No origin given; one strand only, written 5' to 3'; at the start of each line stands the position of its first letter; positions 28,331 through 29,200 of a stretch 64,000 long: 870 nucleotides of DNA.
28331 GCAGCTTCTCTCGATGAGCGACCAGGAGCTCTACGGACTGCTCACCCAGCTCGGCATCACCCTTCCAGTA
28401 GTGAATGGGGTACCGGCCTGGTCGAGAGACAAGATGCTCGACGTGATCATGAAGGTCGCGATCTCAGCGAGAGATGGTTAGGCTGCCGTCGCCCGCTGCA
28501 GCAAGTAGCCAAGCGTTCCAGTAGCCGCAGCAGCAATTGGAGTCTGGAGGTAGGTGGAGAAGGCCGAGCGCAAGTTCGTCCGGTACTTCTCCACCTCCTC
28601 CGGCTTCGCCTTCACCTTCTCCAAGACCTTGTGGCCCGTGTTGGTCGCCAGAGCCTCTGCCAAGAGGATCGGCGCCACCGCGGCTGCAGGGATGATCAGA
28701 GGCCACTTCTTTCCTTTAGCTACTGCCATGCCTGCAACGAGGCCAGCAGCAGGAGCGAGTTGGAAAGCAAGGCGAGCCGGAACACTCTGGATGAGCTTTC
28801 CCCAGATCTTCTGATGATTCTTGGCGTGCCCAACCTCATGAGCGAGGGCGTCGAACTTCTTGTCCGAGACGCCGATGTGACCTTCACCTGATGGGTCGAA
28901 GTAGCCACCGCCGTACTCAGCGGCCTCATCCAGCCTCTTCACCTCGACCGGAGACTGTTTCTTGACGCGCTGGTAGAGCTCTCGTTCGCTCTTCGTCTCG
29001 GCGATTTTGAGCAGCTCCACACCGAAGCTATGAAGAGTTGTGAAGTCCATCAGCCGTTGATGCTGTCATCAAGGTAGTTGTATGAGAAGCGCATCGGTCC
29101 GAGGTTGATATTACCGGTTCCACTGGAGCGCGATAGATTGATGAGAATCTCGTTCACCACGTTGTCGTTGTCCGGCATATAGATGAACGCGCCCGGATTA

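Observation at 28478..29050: HtpX/M48-like HExxH mini-protease with membrane segments as the last gene of the late operon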

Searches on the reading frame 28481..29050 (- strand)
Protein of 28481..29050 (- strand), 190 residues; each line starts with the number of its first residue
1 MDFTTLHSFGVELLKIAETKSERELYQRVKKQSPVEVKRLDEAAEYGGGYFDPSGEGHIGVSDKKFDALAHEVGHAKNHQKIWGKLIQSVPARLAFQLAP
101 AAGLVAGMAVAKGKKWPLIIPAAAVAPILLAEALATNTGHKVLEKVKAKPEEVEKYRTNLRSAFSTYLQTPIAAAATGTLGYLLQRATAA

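Call 5: search_protein_families(library=pfam, proteins=[window:28481-29050:-], max_evalue=1)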
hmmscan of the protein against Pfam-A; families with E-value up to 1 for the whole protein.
window:28481-29050:- (190 aa): 0 families

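Call 6: search_protein_families(library=phrogs, proteins=[window:28481-29050:-], max_evalue=1)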
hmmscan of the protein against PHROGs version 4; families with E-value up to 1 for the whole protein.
window:28481-29050:- (190 aa): 0 families

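Call 7: find_homologous_proteins(query=window:28481-29050:-, max_evalue=0.01)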
Query window:28481-29050:- (190 aa): 32 proteins with E <= 0.01 among 3079 candidates.
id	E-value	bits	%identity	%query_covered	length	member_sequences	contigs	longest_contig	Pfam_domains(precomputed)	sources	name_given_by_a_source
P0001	7.6e-118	408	100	100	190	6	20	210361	-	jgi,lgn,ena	-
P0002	2.8e-92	325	77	100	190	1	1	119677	-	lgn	-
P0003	4.9e-92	324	80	99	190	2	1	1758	-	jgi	jgi:hypothetical protein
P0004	1.8e-91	323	80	99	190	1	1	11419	-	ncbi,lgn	-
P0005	2.3e-90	319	77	99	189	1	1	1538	-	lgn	-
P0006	7.3e-89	314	78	97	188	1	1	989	-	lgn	-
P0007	6.1e-88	311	75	100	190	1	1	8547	-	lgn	-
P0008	1.3e-87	310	74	100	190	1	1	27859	-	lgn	-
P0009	2.4e-87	309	75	99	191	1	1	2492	-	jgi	jgi:hypothetical protein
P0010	1.6e-85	303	73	99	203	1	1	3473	-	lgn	-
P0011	1.4e-84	300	73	97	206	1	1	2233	-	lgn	-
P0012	4.2e-83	295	75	95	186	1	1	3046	-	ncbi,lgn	-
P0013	4.4e-82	292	72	99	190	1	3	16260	-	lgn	-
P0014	7.6e-80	285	68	96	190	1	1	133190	-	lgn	-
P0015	1.3e-79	284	71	96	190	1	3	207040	-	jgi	jgi:hypothetical protein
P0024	2.8e-41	159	45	94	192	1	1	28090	-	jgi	jgi:hypothetical protein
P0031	2.0e-32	130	44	94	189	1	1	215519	-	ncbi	-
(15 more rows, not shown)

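Call 8: search_dna_similar(query=window:28481-29050:-, collection=phages, mode=protein, max_evalue=0.1)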
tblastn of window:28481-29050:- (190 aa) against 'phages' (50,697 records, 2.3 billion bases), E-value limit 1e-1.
No match.

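Call 12: search_solved_structures(query=A1, max_evalue=10, show_alignments=3)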
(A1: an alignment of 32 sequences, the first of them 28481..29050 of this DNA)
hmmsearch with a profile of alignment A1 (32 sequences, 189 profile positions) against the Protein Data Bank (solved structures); distinct sequences matched with E-value up to 10: 3.
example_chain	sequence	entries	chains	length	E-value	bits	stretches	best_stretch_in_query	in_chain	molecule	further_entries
4jkz_A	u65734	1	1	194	0.1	15.4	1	129-172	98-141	Transcriptional regulator, TetR family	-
4jl3_A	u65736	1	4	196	0.11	15.4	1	129-172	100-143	Transcriptional regulator, TetR family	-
8hno_A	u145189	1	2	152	0.48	13.2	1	11-81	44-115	Archaeal transcription regulator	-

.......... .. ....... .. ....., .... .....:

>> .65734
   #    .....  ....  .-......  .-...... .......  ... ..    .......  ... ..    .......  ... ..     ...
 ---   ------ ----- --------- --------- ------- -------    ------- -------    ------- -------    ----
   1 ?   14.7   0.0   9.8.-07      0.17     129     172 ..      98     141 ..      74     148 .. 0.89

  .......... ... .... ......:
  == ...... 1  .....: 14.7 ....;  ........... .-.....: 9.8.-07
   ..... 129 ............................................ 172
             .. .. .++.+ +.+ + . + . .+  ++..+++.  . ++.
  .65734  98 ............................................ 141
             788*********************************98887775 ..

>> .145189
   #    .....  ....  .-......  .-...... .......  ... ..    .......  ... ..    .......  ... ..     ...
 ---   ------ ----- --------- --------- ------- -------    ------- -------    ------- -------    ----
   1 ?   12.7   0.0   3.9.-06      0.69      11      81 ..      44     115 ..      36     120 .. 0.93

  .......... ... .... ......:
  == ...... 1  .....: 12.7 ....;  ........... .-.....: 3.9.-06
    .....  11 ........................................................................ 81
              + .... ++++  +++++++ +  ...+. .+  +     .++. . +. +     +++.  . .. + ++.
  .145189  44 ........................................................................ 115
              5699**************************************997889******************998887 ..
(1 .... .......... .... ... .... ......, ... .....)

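Call 13: find_encoding_contigs(protein=P0001, flank=10000, max_places=4)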
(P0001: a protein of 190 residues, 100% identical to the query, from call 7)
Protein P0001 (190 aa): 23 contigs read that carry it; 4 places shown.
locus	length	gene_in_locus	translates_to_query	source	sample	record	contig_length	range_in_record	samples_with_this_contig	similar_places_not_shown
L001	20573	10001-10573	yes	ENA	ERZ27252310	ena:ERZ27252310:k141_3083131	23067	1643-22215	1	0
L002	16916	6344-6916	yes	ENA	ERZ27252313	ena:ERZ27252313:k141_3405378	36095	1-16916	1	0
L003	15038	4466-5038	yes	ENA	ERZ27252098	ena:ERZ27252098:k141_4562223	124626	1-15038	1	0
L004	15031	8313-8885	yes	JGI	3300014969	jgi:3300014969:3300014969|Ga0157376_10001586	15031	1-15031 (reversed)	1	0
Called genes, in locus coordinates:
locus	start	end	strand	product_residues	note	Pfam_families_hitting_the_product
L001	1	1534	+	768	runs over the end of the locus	-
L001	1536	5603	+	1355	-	-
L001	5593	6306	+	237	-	-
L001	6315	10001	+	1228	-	-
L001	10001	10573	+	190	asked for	-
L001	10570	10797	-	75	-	-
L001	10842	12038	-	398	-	-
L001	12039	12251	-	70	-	-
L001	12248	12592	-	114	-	-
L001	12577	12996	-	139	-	-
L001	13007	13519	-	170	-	PF05866:RusA (faint)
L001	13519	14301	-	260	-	-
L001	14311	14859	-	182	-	-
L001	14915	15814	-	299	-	-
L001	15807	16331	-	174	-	-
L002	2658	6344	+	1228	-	-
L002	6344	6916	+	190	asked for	-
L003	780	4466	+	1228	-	-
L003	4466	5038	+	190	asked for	-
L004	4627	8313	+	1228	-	-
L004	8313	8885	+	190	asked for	-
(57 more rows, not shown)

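Call 14: find_encoding_contigs(protein=P0031, flank=10000, max_places=3)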
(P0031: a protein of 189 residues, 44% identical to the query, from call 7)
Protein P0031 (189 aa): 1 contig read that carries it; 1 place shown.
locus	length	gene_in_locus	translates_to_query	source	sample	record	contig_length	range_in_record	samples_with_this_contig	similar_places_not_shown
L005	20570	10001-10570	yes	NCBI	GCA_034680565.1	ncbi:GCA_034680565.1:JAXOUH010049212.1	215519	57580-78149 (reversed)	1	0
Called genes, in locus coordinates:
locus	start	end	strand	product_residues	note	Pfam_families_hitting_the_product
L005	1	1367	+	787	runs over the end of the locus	-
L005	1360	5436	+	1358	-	-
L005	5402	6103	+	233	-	-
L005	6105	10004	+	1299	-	PF13229:Beta_helix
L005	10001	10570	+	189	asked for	-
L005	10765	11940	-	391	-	-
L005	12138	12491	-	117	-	-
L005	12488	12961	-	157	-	PF05866:RusA (weak)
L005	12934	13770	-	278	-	PF21448:DNMK (weak)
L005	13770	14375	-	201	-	-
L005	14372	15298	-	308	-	-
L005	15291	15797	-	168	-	-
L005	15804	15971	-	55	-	-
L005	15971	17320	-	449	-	PF00154:RecA_N, PF08423:Rad51 (faint), PF00154:RecA_N, PF21096:RecA_C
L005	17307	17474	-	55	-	-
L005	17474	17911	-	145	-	PF18291:HU-HIG (faint), PF00216:Bac_DNA_binding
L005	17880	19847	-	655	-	PF01612:DNA_pol_A_exo1, PF00476:DNA_pol_A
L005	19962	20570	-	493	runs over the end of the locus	-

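Call 15: predict_structure(alignment_id=A1)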
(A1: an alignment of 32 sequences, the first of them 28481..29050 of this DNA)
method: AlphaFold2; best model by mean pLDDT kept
length: 190 residues; sequences in the alignment: 32
mean_pLDDT: 81.0   pTM: 0.69
mean pLDDT of the five models: 81.0, 79.5, 77.9, 75.6, 72.7
residues with pLDDT >= 90: 69; 70-90: 72; 50-70: 49; < 50: 0
segments of 3 or more residues with pLDDT < 50: none
pLDDT, mean of each block of 10 residues (from residue 1): 82 78 95 96 89 90 92 92 64 61 69 76 76 92 97 92 71 59 67
secondary structure, 60 per line:
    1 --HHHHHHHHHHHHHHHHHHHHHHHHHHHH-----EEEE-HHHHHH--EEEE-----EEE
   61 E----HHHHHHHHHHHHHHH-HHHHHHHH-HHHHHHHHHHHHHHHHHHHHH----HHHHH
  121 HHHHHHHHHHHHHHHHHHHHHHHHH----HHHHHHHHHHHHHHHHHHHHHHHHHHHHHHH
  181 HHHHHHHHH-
elements in order: H3-30 E36-39 H41-46 E49-52 E58-61 H66-80 H82-89 H91-111 H116-145 H150-189

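Call 17: search_protein_representatives(alignment_id=A1)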
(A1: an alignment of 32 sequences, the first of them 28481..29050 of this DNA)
Query: 32 sequences, 189 profile positions. Proteins with E-value up to 0.001 (for the whole library): 510; up to 1e-10: 115; up to 1e-30: 14. The best 150 are listed.
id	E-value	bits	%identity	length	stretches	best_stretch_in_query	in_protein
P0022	8.8e-84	296.1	-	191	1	1-187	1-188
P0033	3.0e-68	245.5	-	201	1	4-186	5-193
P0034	2.2e-64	232.9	-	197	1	4-180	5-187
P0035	7.1e-56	205.1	-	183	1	10-183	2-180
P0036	9.1e-54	198.3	-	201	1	4-184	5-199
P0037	3.6e-51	189.8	-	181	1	4-176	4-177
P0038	2.2e-49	184.0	-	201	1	4-183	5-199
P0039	9.7e-47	175.3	-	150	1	5-127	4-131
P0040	1.7e-42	161.5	-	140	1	45-178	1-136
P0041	2.2e-39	151.3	-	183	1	8-184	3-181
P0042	3.5e-34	134.4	-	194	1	6-181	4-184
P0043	7.2e-34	133.4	-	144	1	4-120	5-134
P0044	5.4e-33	130.5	-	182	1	12-183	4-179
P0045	8.2e-32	126.7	-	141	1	54-181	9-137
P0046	2.7e-26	108.6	-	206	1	2-180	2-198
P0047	6.3e-26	107.5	-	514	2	6-178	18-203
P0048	6.8e-25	104.1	-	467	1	19-176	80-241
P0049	2.0e-24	102.6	-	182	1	4-185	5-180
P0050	1.0e-23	100.3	-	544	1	21-183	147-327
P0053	3.0e-23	98.7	-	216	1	1-179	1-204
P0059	6.4e-21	91.1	-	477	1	24-183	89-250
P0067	2.0e-18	83.0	-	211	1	4-170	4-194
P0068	3.3e-18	82.3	-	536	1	32-179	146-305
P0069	6.9e-18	81.2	-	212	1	50-178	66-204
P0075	6.0e-16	74.9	-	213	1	19-173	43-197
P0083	7.4e-15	71.4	-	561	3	20-185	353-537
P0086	1.7e-14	70.2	-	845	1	23-182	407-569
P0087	1.7e-14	70.2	-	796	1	29-184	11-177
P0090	3.2e-14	69.3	-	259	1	8-180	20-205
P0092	6.7e-14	68.2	-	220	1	10-179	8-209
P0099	1.8e-13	66.8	-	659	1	53-183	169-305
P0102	4.6e-13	65.5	-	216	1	11-184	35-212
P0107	9.4e-13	64.5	-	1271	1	49-178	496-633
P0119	8.9e-12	61.3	-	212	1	9-178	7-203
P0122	1.1e-11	61.0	-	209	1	51-174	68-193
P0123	1.2e-11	60.9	-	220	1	51-180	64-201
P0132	2.4e-11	59.9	-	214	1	18-172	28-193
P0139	5.1e-11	58.8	-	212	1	6-173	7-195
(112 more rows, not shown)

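Call 18: search_protein_families(library=pfam, proteins=[P0047, P0048, P0050, P0059, P0068, P0083, P0086, P0087, P0107, P0099], max_evalue=0.01)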
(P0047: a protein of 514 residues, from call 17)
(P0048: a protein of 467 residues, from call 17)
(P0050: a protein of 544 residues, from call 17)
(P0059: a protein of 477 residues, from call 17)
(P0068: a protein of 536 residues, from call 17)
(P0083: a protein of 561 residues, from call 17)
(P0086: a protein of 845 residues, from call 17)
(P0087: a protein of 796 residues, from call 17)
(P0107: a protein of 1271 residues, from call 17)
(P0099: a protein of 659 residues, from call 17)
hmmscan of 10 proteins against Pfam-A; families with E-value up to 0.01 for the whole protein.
P0047 (514 aa): 1 family
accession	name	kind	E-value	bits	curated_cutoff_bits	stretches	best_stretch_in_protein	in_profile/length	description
PF06114.19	Peptidase_M78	-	0.0035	17.6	22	0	84-99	44-59/123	IrrE N-terminal-like domain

P0048 (467 aa): 1 family
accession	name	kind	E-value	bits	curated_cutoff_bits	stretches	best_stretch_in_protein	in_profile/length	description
PF18823.6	InPase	-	7.7e-31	107.2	26.8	1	254-375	13-133/135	Inorganic Pyrophosphatase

P0050 (544 aa): 1 family
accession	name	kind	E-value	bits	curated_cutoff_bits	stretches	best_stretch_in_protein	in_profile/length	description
PF18905.5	DUF5661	-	2.1e-11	44.4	27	1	55-94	22-65/65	Protein of unknown function (DUF5661)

P0059 (477 aa): 1 family
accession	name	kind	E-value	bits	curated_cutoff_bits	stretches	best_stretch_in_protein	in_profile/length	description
PF18823.6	InPase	-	1.2e-29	103.3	26.8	1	260-383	11-133/135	Inorganic Pyrophosphatase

P0068 (536 aa): 1 family
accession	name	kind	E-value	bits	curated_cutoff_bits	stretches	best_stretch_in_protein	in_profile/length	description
PF18823.6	InPase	-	1.8e-30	106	26.8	1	317-439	11-132/135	Inorganic Pyrophosphatase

P0083 (561 aa): 2 families
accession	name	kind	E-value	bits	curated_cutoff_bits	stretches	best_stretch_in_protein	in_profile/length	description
PF01435.24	Peptidase_M48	-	0.00014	22.2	20.3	0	122-166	69-114/186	Peptidase family M48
PF14891.12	Peptidase_M91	-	0.0054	17.5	25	0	70-134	39-108/176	Effector protein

P0086 (845 aa): 0 families

P0087 (796 aa): 0 families

P0107 (1271 aa): 1 family
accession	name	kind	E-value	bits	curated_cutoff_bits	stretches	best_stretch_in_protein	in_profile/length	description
PF18823.6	InPase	-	5.2e-37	127.1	26.8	1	231-358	8-133/135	Inorganic Pyrophosphatase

P0099 (659 aa): 0 families

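Call 27: fold_search(model_id=the predicted structure, library=pdb)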
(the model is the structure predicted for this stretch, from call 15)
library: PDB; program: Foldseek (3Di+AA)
matches with E <= 10: 90; with E <= 0.001: 0
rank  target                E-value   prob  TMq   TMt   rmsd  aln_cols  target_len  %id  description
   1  8yq5_A                3.3e-01  0.18  0.26  0.24  22.8       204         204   14  Cryo-EM structure of a de novo designed transmembrane protein tmZC8-BTB (released 2025-09-24)
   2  9m05_D                6.3e-01  0.16  0.26  0.24  22.5       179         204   13  Cryo-EM structure of dVGAC complexed with iodide (released 2025-10-29)
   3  6cz6_D                8.0e-01  0.25  0.31  0.20   8.5       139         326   13  Mycobacterium tuberculosis transcriptional regulator (released 2019-04-17)
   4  6cyy_A                9.5e-01  0.23  0.31  0.20   8.2       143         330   13  Mycobacterium tuberculosis transcriptional regulator (released 2019-04-17)
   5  8yq6_D                1.0e+00  0.12  0.26  0.24  20.4       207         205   13  Cryo-EM structure of a de novo designed voltage-gated anion channel (dVGAC) (released 2025-09-24)
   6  8yq6_E                1.3e+00  0.09  0.25  0.23  22.4       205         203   14  Cryo-EM structure of a de novo designed voltage-gated anion channel (dVGAC) (released 2025-09-24)
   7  5l0y_F                1.4e+00  0.10  0.18  0.23  17.2       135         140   10  Crystal Structure of a Sec72-ssa1 c-terminal peptide fusion protein (released 2017-03-22)
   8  6az6_B                1.4e+00  0.04  0.17  0.16  19.1       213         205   15  Streptococcus agalactiae GntR (released 2017-12-20)
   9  8k84_B                1.5e+00  0.09  0.20  0.21  16.6       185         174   14  De novo design protein -N3 (released 2024-07-31)
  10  6cz6_C                1.7e+00  0.15  0.31  0.20   8.7       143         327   13  Mycobacterium tuberculosis transcriptional regulator (released 2019-04-17)
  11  8yq6_A                2.4e+00  0.08  0.26  0.24  20.3       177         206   13  Cryo-EM structure of a de novo designed voltage-gated anion channel (dVGAC) (released 2025-09-24)
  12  9swn_A                2.4e+00  0.05  0.16  0.05  13.7       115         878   13  Cryo-EM structure of yeast telomerase holoenzyme (released 2026-04-08)
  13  9m05_E                2.6e+00  0.14  0.27  0.25   8.6       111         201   17  Cryo-EM structure of dVGAC complexed with iodide (released 2025-10-29)
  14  6w2q                  2.7e+00  0.13  0.20  0.20  12.4        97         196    9  Junction 34, DHR53-DHR4 (released 2020-04-15)
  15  9dir_A                2.9e+00  0.07  0.20  0.28  17.9       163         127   16  Cryo-EM structure of the heme/hemoglobin transporter ChuA, in complex with de novo designed binder G7 (released 2025-05-21)
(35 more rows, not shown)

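Call 31: search_protein_families(library=pfam, alignment_id=A2, max_evalue=0.01)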
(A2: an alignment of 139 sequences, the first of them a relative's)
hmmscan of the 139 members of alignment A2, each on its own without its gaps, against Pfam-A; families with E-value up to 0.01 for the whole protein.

A. member 1, P0033 (201 aa): 0 families

B. families by the number of members that match (of 139 scanned): 11 families
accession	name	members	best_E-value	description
PF04298.18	Zn_peptidase_2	36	8.2e-09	Putative neutral zinc metallopeptidase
PF06114.19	Peptidase_M78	5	0.00027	IrrE N-terminal-like domain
PF18823.6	InPase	4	7.8e-38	Inorganic Pyrophosphatase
PF01435.24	Peptidase_M48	4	0.00038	Peptidase family M48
PF13441.11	Gly-zipper_YMGG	1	0.00013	YMGG-like Gly-zipper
PF00719.24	Pyrophosphatase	1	0.00015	Inorganic pyrophosphatase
PF19197.5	DUF5872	1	0.0017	Family of unknown function (DUF5872)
PF05433.20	Rick_17kDa_Anti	1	0.0022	Glycine zipper 2TM domain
PF18818.7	MPTase-PolyVal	1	0.0023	Zincin-like metallopeptidase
PF25803.1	Spectrin_SYNE1_2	1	0.0091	Nesprin-1, spectrin repeats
PF13488.11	Gly-zipper_Omp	1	0.0098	Glycine zipper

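Call 32: find_related_loci(query=A1, collection=viral_contigs, flank=8000)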
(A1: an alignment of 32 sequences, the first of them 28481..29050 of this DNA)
Query A1 (190 aa) in viral_contigs; peptide patterns used: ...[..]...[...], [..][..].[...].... (x = any residue, [..] = any of these).
63 stretches matched a pattern; 9 encode a relative of the query (tblastn E <= 1e-3); 9 distinct loci.
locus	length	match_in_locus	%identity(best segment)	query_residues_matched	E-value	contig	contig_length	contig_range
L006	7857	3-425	87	48-188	5e-69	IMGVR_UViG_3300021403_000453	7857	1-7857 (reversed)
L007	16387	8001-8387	39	58-183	4e-18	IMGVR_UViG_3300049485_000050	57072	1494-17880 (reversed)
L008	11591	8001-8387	40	58-183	1e-17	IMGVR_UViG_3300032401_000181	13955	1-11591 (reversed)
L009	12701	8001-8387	40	58-183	1e-17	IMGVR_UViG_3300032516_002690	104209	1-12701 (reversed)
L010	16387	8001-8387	40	58-183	1e-17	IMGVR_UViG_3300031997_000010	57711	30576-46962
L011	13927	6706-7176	34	26-172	1e-15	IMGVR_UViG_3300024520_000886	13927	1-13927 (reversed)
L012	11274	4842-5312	34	26-172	1e-15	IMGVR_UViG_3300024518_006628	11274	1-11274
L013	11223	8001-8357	34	69-185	2e-10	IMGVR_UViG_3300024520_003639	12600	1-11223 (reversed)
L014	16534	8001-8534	30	24-184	4e-10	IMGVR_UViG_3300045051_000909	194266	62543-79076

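Call 33: find_related_loci(query=A1, collection=genome_contigs, flank=8000)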
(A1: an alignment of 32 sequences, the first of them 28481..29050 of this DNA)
Query A1 (190 aa) in genome_contigs; peptide patterns used: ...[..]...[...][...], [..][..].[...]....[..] (x = any residue, [..] = any of these).
182 stretches matched a pattern, but none encodes a relative of the query by tblastn (E <= 1e-3).

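Call 37: search_protein_families(library=phrogs, proteins=[L010:29-1891:+, L010:4136-5062:+, L010:6607-7638:+, L010:7638-9050:+, L010:9054-9884:+, L010:9888-10553:+, L010:10567-11628:+, L010:11633-12517:+, L010:12609-15356:+, L014:5379-9185:+], max_evalue=0.001)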
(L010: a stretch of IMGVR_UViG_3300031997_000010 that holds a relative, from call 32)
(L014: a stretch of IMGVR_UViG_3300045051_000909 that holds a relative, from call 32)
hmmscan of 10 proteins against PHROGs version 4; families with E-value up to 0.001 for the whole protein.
L010:29-1891:+ (621 aa): 3 families
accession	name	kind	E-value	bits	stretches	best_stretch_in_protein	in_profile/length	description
phrog_2774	-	unknown function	5.2e-14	52.6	1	79-232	55-208/1263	-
phrog_18299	-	head and packaging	5.4e-09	36.7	1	78-196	86-209/257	head maturation protease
phrog_16951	-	unknown function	2.8e-05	24.4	1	151-269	121-228/312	-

L010:4136-5062:+ (309 aa): 0 families

L010:6607-7638:+ (344 aa): 0 families

L010:7638-9050:+ (471 aa): 10 families
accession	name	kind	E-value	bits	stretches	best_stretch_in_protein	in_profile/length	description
phrog_4272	-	unknown function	1.8e-22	80.6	1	254-364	130-236/764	-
phrog_4660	-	head and packaging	7e-21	75.3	1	239-380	615-751/765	minor head protein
phrog_20705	-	head and packaging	1.8e-18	67.2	1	255-381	27-153/690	virion structural protein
phrog_37402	-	unknown function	1.7e-14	52.9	1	261-369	1114-1223/2639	-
phrog_33607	-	unknown function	1.1e-13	52.1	1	268-363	118-208/287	-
phrog_10089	-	moron, auxiliary metabolic gene and host takeover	4e-13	48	1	253-364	892-1003/4647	DarB-like antirestriction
phrog_938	-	lysis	8.8e-13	47.2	1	251-363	1502-1616/2185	endolysin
phrog_5143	-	unknown function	1.6e-12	46.4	1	243-385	709-852/2204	-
phrog_30335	-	unknown function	9.9e-12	43.7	1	259-381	771-891/2900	-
phrog_29900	-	unknown function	6e-06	25.3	1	259-364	778-883/1028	-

L010:9054-9884:+ (277 aa): 1 family
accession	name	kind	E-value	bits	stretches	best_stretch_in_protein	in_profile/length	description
phrog_2806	-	unknown function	8.3e-05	23.3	1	149-188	47-86/198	-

L010:9888-10553:+ (222 aa): 0 families

L010:10567-11628:+ (354 aa): 0 families

L010:11633-12517:+ (295 aa): 0 families

L010:12609-15356:+ (916 aa): 0 families

L014:5379-9185:+ (1269 aa): 1 family
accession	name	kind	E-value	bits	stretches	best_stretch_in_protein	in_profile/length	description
phrog_114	-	DNA, RNA and nucleotide metabolism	1.6e-31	110.6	1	257-565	219-519/634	ATP-dependent DNA ligase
